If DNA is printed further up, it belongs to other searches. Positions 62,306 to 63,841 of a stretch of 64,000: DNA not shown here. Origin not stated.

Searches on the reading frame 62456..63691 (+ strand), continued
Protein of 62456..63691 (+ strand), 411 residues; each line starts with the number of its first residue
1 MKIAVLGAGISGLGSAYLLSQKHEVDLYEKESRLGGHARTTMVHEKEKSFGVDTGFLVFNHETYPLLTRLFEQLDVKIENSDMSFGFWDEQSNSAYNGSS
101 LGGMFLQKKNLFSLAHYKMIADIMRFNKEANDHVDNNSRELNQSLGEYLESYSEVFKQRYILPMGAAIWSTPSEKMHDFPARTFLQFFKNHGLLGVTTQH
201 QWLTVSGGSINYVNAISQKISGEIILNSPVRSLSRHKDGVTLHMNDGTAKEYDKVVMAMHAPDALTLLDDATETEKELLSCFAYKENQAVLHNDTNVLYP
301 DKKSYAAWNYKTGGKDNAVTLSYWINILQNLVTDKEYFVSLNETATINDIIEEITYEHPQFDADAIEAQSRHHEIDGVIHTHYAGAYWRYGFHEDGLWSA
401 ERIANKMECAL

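Call 41: find_encoding_contigs(protein=P0015, flank=10000, max_places=2)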
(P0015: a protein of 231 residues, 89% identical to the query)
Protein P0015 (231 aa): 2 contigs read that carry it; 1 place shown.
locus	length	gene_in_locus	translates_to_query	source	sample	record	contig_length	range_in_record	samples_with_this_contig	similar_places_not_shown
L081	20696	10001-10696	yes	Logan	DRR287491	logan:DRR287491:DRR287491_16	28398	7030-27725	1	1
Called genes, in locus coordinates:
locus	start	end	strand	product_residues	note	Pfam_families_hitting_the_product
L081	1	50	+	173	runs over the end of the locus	PF01613:Flavin_Reduct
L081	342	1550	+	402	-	PF00291:PALP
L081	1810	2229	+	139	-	PF12796:Ank_2, PF13637:Ank_4 (faint), PF13857:Ank_5 (faint), PF00023:Ank (faint)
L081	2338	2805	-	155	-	PF03364:Polyketide_cyc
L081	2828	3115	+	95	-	PF12915:DUF3833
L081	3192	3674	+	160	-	PF00255:GSHPx, PF00578:AhpC-TSA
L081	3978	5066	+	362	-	PF07731:Cu-oxidase_2 (faint), PF07732:Cu-oxidase_3, PF00394:Cu-oxidase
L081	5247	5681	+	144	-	PF02502:LacAB_rpiB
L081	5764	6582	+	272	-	PF01370:Epimerase, PF08338:DUF1731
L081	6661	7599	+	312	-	PF00762:Ferrochelatase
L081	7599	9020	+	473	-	PF01266:DAO (weak), PF01593:Amino_oxidase, PF13450:NAD_binding_8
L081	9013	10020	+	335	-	PF06580:His_kinase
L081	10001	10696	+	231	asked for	PF00072:Response_reg, PF04397:LytTR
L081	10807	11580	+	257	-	PF00696:AA_kinase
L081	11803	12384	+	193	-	-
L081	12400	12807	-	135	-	PF09656:PGPGW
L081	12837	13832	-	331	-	PF00478:IMPDH (faint), PF00977:His_biosynth (faint), PF01180:DHO_dh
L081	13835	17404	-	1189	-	PF01855:POR_N, PF17147:PFOR_II, PF01558:POR, PF10371:EKR, PF12838:Fer4_7, PF13183:Fer4_8, PF13237:Fer4_10, PF13484:Fer4_16, +6 more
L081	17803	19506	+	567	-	PF00989:PAS, PF08448:PAS_4 (weak), PF13426:PAS_9, PF08447:PAS_3, PF00990:GGDEF, PF00563:EAL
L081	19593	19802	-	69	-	-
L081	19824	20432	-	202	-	PF01557:FAA_hydrolase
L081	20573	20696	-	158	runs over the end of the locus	PF00583:Acetyltransf_1, PF13673:Acetyltransf_10, PF13508:Acetyltransf_7, PF14542:Acetyltransf_CG (weak)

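Call 42: find_encoding_contigs(protein=P0079, flank=10000, max_places=2)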
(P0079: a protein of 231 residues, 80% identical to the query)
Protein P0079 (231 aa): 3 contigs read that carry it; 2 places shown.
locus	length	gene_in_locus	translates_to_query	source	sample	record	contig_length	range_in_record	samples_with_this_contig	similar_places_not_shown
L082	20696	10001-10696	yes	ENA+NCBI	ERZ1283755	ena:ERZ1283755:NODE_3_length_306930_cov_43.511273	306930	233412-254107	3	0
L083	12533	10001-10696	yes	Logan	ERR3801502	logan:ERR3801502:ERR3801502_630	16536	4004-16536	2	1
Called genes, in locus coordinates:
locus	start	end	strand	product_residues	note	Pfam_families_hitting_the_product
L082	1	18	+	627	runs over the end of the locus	PF13589:HATPase_c_3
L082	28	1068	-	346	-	PF00145:DNA_methylase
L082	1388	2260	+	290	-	-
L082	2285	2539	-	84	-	PF22180:RH3_dom (weak)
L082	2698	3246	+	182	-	PF00578:AhpC-TSA (weak), PF00255:GSHPx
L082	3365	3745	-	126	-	PF01934:HepT-like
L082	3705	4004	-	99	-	PF18765:Polbeta, PF01909:NTP_transf_2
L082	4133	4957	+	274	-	PF01370:Epimerase, PF08338:DUF1731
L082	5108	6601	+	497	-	PF00070:Pyr_redox (faint), PF01134:GIDA (faint), PF01266:DAO, PF07992:Pyr_redox_2 (weak), PF13450:NAD_binding_8 (weak)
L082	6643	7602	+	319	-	PF00762:Ferrochelatase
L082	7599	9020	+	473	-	PF01266:DAO (weak), PF01593:Amino_oxidase, PF13450:NAD_binding_8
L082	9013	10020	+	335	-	PF06580:His_kinase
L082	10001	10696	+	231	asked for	PF00072:Response_reg, PF04397:LytTR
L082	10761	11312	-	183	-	-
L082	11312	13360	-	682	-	PF02092:tRNA_synt_2f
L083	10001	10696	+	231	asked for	PF00072:Response_reg, PF04397:LytTR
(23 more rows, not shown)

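Call 43: search_solved_structures(query=L006:1505-1762:-, max_evalue=10)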
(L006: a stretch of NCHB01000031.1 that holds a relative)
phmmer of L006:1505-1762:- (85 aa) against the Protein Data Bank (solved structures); distinct sequences matched with E-value up to 10: 3.
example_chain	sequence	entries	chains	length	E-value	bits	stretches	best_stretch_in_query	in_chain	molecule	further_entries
4czd_B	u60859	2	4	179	0.51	14.2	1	6-69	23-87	PUTATIVE TRANSCRIPTIONAL REGULATOR, ASNC FAMILY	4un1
3go5_A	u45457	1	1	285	0.79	13.6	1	22-58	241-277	Multidomain protein with S1 RNA-binding domains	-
1i1g_A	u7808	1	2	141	1.2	13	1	18-67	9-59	TRANSCRIPTIONAL REGULATOR LRPA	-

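Call 55: find_homologous_proteins(query=L016:13755-14468:-, max_evalue=1e-20)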
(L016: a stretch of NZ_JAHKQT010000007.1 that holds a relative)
Query L016:13755-14468:- (237 aa): 2645 proteins with E <= 1e-20 among 5036 candidates; the best 120 are listed.
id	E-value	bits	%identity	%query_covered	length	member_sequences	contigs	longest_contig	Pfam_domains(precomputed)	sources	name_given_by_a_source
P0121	3.2e-142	490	99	100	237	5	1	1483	PF04397.22,PF00072.31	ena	-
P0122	3.4e-140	483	97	100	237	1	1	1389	PF04397.22,PF00072.31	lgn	-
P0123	3.5e-139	480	96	100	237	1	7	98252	PF04397.22,PF00072.31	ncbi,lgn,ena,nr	ncbi:MAG: DNA-binding response regulator [Arcobacter sp.]|nr:DNA-binding response regulator [Arcobac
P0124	7.1e-139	479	96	100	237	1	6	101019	PF04397.22,PF00072.31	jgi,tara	tara:strand:- start:13463 stop:14176 length:714 start_codon:yes stop_codon:yes gene_type:complete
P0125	2.1e-138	477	95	100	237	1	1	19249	PF04397.22,PF00072.31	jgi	-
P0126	3.0e-138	477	97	100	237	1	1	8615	PF04397.22,PF00072.31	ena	-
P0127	6.0e-138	476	96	100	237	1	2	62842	PF04397.22,PF00072.31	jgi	jgi:two-component system, LytTR family, response regulator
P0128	5.1e-137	473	95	100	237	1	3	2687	PF04397.22,PF00072.31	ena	-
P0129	6.2e-137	472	95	100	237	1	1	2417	PF04397.22,PF00072.31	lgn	-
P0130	1.8e-136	471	95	100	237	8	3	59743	PF04397.22,PF00072.31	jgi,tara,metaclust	jgi:two-component system, LytTR family, response regulator|tara:strand:+ start:8795 stop:9508 length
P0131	1.0e-135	468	95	100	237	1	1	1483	PF04397.22,PF00072.31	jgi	jgi:two-component system LytT family response regulator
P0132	9.1e-134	462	92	100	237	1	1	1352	PF04397.22,PF00072.31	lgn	-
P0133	3.5e-130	450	91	100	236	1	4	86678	PF04397.22,PF00072.31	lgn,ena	-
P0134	1.3e-122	426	86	100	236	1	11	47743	PF04397.22,PF00072.31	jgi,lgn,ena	-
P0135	3.5e-122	424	83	100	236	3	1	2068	PF04397.22,PF00072.31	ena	-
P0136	1.0e-121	423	85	100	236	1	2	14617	PF04397.22,PF00072.31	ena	-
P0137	2.5e-121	421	85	99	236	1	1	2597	PF04397.22,PF00072.31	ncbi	-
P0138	5.8e-121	420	85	99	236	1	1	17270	PF04397.22,PF00072.31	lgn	-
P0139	1.5e-120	419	84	100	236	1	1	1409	PF04397.22,PF00072.31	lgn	-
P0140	1.7e-120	419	84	99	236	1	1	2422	PF04397.22,PF00072.31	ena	-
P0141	3.3e-120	418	83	100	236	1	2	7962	PF04397.22,PF00072.31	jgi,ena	-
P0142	2.5e-117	408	81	99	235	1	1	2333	PF04397.22,PF00072.31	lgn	-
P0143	5.3e-117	407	81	100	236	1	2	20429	PF04397.22,PF00072.31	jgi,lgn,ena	-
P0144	5.8e-117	407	80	99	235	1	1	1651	PF04397.22,PF00072.31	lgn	-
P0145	7.7e-116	403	83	99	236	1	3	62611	PF04397.22,PF00072.31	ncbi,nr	ncbi:MAG: response regulator transcription factor [Arcobacter sp.]|nr:response regulator transcripti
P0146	1.0e-115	403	80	99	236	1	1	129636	PF04397.22,PF00072.31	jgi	jgi:two-component system LytT family response regulator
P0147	2.0e-115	402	79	99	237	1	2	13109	PF04397.22,PF00072.31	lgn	-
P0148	4.1e-115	401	79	100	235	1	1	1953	PF04397.22,PF00072.31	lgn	-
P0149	1.1e-114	400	80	99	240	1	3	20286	PF04397.22,PF00072.31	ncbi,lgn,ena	-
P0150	1.4e-114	399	79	100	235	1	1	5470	PF04397.22,PF00072.31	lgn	-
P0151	4.0e-114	398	80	100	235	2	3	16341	PF04397.22,PF00072.31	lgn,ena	-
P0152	5.1e-114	397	78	100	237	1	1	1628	PF04397.22,PF00072.31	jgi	jgi:two-component system LytT family response regulator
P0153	6.5e-114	397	79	100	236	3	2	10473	PF04397.22,PF00072.31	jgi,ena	-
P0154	1.2e-113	396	78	100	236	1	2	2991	PF04397.22,PF00072.31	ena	-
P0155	1.9e-113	396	78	100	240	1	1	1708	PF04397.22,PF00072.31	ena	-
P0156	2.3e-113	395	78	100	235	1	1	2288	PF04397.22,PF00072.31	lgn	-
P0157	2.5e-113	395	80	99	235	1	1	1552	PF04397.22,PF00072.31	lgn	-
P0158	3.5e-113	395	79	100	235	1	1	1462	PF04397.22,PF00072.31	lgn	-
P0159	3.9e-113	395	77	99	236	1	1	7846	PF04397.22,PF00072.31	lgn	-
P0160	4.6e-113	394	78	99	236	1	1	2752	PF04397.22,PF00072.31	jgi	-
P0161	4.6e-113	394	79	99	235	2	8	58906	PF04397.22,PF00072.31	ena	-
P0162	5.1e-113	394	78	100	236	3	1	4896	PF04397.22,PF00072.31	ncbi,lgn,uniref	ncbi:LytR/AlgR family response regulator transcription factor [Poseidonibacter sp.]|uniref:LytR/AlgR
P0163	7.5e-113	394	78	100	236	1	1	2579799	PF04397.22,PF00072.31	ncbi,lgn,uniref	ncbi:MAG: LytR/AlgR family response regulator transcription factor [Candidatus Marinarcus sp.]|unire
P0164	9.2e-113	393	79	99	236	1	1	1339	PF04397.22,PF00072.31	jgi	-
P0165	9.8e-113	393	79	99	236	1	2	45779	PF04397.22,PF00072.31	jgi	-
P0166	9.9e-113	393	79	99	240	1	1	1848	PF04397.22,PF00072.31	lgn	-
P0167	3.2e-112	392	79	99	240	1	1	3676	PF04397.22,PF00072.31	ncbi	-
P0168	3.4e-112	391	76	100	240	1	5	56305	PF04397.22,PF00072.31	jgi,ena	-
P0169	4.4e-112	391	78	99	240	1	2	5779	PF04397.22,PF00072.31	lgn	-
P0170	4.8e-112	391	77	99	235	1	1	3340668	PF04397.22,PF00072.31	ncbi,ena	-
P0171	6.1e-112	391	77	99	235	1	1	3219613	PF04397.22,PF00072.31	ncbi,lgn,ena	-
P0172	6.3e-112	391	78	99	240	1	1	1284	PF04397.22,PF00072.31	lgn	-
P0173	6.4e-112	391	77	99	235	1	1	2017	PF04397.22,PF00072.31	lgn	-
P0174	6.6e-112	391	79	99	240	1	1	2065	PF04397.22,PF00072.31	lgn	-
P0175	9.2e-112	390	78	100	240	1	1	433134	PF04397.22,PF00072.31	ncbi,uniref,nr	ncbi:LytTR family DNA-binding domain-containing protein [Arcobacter sp. LA11]|uniref:LytR/AlgR famil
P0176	1.1e-111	390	77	99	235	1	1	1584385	PF04397.22,PF00072.31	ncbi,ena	-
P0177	1.1e-111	390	77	99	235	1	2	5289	PF04397.22,PF00072.31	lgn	-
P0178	1.1e-111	390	77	100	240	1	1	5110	PF04397.22,PF00072.31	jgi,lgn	-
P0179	1.2e-111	390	78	99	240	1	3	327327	PF04397.22,PF00072.31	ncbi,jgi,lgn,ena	ncbi:MAG: LytTR family DNA-binding domain-containing protein [Halarcobacter sp.]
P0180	1.2e-111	390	77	99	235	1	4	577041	PF04397.22,PF00072.31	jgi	-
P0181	1.4e-111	389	77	99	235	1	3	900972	PF04397.22,PF00072.31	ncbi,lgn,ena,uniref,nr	ncbi:LytR/AlgR family response regulator transcription factor [Arcobacter arenosus]|uniref:Response 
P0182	1.5e-111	389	77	99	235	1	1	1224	PF04397.22,PF00072.31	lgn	-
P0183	1.7e-111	389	77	99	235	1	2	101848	PF04397.22,PF00072.31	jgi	-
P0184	2.1e-111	389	77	100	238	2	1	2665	PF04397.22,PF00072.31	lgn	-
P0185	2.1e-111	389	77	100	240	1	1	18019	PF04397.22,PF00072.31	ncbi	-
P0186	2.2e-111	389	77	99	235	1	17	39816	PF04397.22,PF00072.31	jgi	jgi:two-component system LytT family response regulator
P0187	3.9e-111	388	76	100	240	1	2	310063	PF04397.22,PF00072.31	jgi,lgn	jgi:two-component system LytT family response regulator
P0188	4.1e-111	388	77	99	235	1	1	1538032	PF04397.22,PF00072.31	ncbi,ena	-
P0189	4.9e-111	388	77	100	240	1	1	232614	PF04397.22,PF00072.31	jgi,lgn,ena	-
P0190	5.3e-111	388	77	99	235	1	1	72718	PF04397.22,PF00072.31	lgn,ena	-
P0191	5.3e-111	388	78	100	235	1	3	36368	PF04397.22,PF00072.31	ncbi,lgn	-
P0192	5.4e-111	388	76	99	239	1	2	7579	PF04397.22,PF00072.31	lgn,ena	-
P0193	6.9e-111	387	78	99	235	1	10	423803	PF04397.22,PF00072.31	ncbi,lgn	-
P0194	7.8e-111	387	78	99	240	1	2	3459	PF04397.22,PF00072.31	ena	-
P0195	8.1e-111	387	77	100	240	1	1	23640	PF04397.22,PF00072.31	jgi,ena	-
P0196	1.0e-110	387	77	99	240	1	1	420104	PF04397.22,PF00072.31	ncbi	-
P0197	2.0e-110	386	78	99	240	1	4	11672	PF04397.22,PF00072.31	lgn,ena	-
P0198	2.5e-110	385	77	100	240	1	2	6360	PF04397.22,PF00072.31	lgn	-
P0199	2.8e-110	385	77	100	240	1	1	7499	PF04397.22,PF00072.31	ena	-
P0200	2.8e-110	385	77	99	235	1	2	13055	PF04397.22,PF00072.31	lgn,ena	-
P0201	3.1e-110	385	76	100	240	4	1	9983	PF04397.22,PF00072.31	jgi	-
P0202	5.7e-110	384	78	100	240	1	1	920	PF04397.22,PF00072.31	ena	-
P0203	5.9e-110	384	77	99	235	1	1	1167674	PF04397.22,PF00072.31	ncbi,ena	-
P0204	6.4e-110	384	77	99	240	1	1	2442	PF04397.22,PF00072.31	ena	-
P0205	1.3e-109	383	78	100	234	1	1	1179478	PF04397.22,PF00072.31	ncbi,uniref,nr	ncbi:LytR/AlgR family response regulator transcription factor [Halarcobacter anaerophilus]|uniref:Ly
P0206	1.7e-109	383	76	99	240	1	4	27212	PF04397.22,PF00072.31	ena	-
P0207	2.4e-109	382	77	100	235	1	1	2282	PF04397.22,PF00072.31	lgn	-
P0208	3.6e-109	382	74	100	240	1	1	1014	PF04397.22,PF00072.31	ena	-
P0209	3.9e-109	381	76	100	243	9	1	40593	PF04397.22,PF00072.31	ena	-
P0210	4.7e-109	381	76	99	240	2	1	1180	PF04397.22,PF00072.31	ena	-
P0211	5.6e-109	381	75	99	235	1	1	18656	PF04397.22,PF00072.31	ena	-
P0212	1.2e-108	380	76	100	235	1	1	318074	PF04397.22,PF00072.31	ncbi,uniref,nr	ncbi:DNA-binding response regulator [Halarcobacter ebronensis]|uniref:DNA-binding response regulator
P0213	1.3e-108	380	76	100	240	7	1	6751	PF04397.22,PF00072.31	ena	-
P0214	1.4e-108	380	77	99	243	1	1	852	PF04397.22,PF00072.31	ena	-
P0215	1.7e-108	379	77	100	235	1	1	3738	PF04397.22,PF00072.31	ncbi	-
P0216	2.2e-108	379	75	100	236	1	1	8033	PF04397.22,PF00072.31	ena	-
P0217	2.2e-108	379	76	100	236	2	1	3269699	PF04397.22,PF00072.31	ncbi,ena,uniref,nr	ncbi:LytTR family DNA-binding domain-containing protein [Halarcobacter sp.]|uniref:LytR/AlgR family 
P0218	4.1e-108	378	76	100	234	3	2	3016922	PF04397.22,PF00072.31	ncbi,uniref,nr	ncbi:LytR/AlgR family response regulator transcription factor [Halarcobacter anaerophilus]|uniref:DN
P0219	4.2e-108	378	75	100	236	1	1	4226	PF04397.22,PF00072.31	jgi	-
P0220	4.5e-108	378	75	99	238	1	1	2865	PF04397.22,PF00072.31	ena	-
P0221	5.7e-108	378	76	99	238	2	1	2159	PF04397.22,PF00072.31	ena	-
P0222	9.9e-108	377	75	100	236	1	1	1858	PF04397.22,PF00072.31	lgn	-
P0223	1.0e-107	377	75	100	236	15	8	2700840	PF04397.22,PF00072.31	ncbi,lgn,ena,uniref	ncbi:LytR/AlgR family response regulator transcription factor [Halarcobacter sp.]|uniref:LytR/AlgR f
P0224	1.2e-107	377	75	100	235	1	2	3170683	PF04397.22,PF00072.31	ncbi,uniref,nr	ncbi:LytR/AlgR family response regulator transcription factor [Halarcobacter ebronensis]|uniref:DNA-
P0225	1.5e-107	376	74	100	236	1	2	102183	PF04397.22,PF00072.31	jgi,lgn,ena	-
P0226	1.7e-107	376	78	100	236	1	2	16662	PF04397.22,PF00072.31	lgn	-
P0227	2.0e-107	376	75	100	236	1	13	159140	PF04397.22,PF00072.31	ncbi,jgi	jgi:two-component system LytT family response regulator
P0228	2.0e-107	376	74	100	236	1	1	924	PF04397.22,PF00072.31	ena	-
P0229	4.5e-107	375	77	100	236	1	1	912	PF04397.22,PF00072.31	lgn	-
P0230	5.0e-107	375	74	100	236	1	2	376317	PF04397.22,PF00072.31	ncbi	-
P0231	6.3e-107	374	75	99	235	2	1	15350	PF04397.22,PF00072.31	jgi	jgi:two-component system LytT family response regulator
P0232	6.3e-107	374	75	99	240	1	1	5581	PF04397.22,PF00072.31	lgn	-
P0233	8.0e-107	374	77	100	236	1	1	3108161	PF04397.22,PF00072.31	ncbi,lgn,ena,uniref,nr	ncbi:LytTR family DNA-binding domain-containing protein [Halarcobacter sp.]|uniref:LytR/AlgR family 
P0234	1.2e-106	373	75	99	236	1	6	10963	PF04397.22,PF00072.31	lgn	-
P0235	1.4e-106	373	77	100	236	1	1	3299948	PF04397.22,PF00072.31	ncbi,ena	-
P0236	1.5e-106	373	75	99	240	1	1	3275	PF04397.22,PF00072.31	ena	-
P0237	1.6e-106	373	76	100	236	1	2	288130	PF04397.22,PF00072.31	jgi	-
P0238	1.7e-106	373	74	100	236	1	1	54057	PF04397.22,PF00072.31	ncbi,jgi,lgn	-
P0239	5.8e-106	371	74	99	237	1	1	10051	PF04397.22,PF00072.31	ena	-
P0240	1.1e-105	370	75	99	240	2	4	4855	PF04397.22,PF00072.31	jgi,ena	-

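Call 56: find_encoding_contigs(protein=P0224, flank=10000, max_places=1)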
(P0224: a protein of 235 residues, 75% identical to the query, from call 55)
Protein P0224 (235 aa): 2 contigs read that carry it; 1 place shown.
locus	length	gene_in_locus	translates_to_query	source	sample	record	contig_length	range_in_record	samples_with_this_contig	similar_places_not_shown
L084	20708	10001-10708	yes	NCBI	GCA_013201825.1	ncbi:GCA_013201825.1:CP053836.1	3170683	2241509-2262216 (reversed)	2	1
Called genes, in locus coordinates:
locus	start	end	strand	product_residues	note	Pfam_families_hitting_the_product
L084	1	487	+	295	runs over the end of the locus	PF00231:ATP-synt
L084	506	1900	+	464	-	PF02874:ATP-synt_ab_N, PF00006:ATP-synt_ab, PF22919:ATP-synt_VA_C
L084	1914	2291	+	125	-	PF02823:ATP-synt_DE_N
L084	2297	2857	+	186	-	PF01618:MotA_ExbB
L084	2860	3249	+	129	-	PF02472:ExbD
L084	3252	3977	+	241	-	PF13103:TonB_2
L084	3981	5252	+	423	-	PF04052:TolB_N, PF26549:Tricorn_N (faint), PF07676:PD40 (faint)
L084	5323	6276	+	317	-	PF04463:2-thiour_desulf, PF08349:DUF1722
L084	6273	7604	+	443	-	PF00875:DNA_photolyase, PF03441:FAD_binding_7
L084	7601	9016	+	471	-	PF13450:NAD_binding_8, PF01593:Amino_oxidase (faint)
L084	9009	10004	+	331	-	PF06580:His_kinase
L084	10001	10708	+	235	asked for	PF00072:Response_reg, PF04397:LytTR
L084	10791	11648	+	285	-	PF01370:Epimerase, PF04321:RmlD_sub_bind (weak), PF08338:DUF1731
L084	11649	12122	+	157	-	PF03364:Polyketide_cyc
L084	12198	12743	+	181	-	PF00691:OmpA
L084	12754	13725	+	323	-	PF07719:TPR_2 (faint), PF13174:TPR_6 (faint)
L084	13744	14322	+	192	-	PF00254:FKBP_C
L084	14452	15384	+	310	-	PF00698:Acyl_transf_1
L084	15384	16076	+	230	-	PF01048:PNP_UDP_1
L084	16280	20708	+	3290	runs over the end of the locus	PF14310:Fn3-like (faint), PF01483:P_proprotein, PF17803:Cadherin_4 (weak), PF17963:Big_9 (weak)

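Call 57: find_encoding_contigs(protein=P0170, flank=10000, max_places=1)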
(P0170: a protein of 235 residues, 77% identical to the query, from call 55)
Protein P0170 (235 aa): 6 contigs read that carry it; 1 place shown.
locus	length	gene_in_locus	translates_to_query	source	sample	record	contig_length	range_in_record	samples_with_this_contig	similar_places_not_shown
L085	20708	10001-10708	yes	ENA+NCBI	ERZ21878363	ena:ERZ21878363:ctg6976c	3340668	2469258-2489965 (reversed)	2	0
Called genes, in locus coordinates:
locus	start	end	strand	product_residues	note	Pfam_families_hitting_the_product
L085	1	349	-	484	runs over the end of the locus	PF01547:SBP_bac_1, PF13416:SBP_bac_8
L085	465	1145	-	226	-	PF00072:Response_reg, PF00486:Trans_reg_C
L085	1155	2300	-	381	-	PF02518:HATPase_c, PF14501:HATPase_c_5 (weak)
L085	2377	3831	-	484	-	PF01235:Na_Ala_symp, PF03845:Spore_permease (weak)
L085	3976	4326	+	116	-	PF07883:Cupin_2, PF02311:AraC_binding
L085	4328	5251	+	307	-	PF03547:Mem_trans (weak)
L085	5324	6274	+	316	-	PF04463:2-thiour_desulf, PF08349:DUF1722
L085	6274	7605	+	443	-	PF00875:DNA_photolyase, PF03441:FAD_binding_7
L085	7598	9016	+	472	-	PF13450:NAD_binding_8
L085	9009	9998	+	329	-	PF06580:His_kinase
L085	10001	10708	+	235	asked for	PF00072:Response_reg, PF04397:LytTR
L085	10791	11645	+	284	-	PF01370:Epimerase, PF04321:RmlD_sub_bind (weak), PF08338:DUF1731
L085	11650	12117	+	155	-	-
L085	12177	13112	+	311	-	PF00762:Ferrochelatase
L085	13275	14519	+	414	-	PF04244:DPRP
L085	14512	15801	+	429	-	PF00875:DNA_photolyase, PF03441:FAD_binding_7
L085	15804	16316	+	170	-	PF08212:Lipocalin_2, PF00061:Lipocalin (weak)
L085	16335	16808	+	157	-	PF05618:RimB-like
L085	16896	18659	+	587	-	PF08269:dCache_2, PF17200:sCache_2, PF17201:Cache_3-Cache_2 (weak), PF17200:sCache_2, PF17201:Cache_3-Cache_2, PF00990:GGDEF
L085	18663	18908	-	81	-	PF10985:DUF2805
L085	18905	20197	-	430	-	PF03109:ABC1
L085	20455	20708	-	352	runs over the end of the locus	PF00563:EAL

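Call 59: search_solved_structures(query=L004:16353-17774:+, max_evalue=0.01)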
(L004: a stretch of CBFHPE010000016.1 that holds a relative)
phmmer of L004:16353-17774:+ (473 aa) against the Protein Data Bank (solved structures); distinct sequences matched with E-value up to 0.01: 5.
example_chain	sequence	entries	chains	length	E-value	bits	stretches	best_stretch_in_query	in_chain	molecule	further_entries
4rep_A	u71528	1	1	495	6e-09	38.6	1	5-56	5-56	Gamma-carotene desaturase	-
3nrn_A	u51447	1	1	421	4.8e-06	29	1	5-109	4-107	uncharacterized protein PF1083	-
3ka7_A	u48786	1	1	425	0.00021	23.6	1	5-59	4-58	Oxidoreductase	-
4dgk_A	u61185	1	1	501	0.00079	21.7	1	5-464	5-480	Phytoene dehydrogenase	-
2ivd_A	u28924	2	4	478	0.0021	20.3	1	4-62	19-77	PROTOPORPHYRINOGEN OXIDASE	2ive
